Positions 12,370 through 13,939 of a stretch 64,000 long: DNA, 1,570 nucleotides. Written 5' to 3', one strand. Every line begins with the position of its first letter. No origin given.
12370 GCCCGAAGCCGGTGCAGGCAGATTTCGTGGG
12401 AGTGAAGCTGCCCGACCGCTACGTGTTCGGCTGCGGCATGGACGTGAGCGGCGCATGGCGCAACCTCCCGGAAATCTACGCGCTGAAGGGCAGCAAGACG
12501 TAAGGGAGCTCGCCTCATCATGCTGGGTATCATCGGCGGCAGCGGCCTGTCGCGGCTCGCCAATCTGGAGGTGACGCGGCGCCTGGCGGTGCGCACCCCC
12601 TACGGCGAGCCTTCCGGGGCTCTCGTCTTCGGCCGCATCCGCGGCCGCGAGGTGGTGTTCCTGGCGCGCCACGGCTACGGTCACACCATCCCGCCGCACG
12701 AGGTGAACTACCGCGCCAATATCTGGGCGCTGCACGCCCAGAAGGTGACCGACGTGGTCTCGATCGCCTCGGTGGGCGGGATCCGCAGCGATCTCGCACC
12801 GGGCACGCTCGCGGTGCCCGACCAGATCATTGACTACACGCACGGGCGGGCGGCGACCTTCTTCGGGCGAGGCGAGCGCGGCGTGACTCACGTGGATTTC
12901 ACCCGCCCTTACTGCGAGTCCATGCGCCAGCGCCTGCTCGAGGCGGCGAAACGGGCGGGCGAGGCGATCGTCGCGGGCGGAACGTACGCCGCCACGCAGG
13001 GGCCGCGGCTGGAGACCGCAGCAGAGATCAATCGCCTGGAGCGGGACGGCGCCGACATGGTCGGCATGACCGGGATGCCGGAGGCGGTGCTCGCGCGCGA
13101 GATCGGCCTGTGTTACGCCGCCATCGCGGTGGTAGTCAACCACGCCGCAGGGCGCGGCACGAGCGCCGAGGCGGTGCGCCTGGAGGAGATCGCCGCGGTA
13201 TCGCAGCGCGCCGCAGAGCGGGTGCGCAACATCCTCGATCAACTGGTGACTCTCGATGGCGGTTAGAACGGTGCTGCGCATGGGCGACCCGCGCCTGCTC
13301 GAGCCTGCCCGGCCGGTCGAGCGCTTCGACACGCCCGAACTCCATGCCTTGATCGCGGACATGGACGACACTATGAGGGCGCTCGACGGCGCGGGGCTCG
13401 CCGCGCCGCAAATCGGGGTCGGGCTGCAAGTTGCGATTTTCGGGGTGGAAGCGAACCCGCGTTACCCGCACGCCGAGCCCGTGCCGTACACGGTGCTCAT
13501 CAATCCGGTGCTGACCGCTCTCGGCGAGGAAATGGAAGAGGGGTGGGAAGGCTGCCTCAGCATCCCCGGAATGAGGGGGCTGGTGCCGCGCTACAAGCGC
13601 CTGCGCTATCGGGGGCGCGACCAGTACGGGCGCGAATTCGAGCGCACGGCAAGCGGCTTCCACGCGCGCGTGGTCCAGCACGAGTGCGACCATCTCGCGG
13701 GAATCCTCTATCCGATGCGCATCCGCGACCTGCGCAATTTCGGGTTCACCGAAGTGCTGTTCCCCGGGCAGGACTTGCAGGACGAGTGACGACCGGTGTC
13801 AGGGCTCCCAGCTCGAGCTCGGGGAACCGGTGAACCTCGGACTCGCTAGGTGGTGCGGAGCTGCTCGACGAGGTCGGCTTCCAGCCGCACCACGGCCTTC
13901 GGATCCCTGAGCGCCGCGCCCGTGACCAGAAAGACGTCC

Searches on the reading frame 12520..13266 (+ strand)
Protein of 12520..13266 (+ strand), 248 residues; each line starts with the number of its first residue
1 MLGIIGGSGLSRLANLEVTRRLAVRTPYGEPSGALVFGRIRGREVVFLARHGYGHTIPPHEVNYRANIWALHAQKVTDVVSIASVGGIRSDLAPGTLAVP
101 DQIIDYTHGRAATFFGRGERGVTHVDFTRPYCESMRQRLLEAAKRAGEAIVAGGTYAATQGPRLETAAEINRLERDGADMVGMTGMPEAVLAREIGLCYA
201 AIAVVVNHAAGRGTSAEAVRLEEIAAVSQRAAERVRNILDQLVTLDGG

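Call 17: search_protein_families(library=pfam, proteins=[window:12520-13266:+], max_evalue=0.00001)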
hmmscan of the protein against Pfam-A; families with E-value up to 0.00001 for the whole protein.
window:12520-13266:+ (248 aa): 1 family
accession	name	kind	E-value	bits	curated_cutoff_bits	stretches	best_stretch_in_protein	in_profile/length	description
PF01048.26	PNP_UDP_1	-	5.8e-49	167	25.1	1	2-243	2-232/233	Phosphorylase superfamily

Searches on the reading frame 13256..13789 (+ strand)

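Call 17: search_protein_families(library=pfam, proteins=[window:13256-13789:+], max_evalue=0.00001)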
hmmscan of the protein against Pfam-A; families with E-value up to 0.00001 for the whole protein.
window:13256-13789:+ (177 aa): 1 family
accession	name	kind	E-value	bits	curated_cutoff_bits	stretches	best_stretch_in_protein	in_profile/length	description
PF01327.26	Pep_deformylase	-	2.5e-48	164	22.8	1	4-160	2-154/156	Polypeptide deformylase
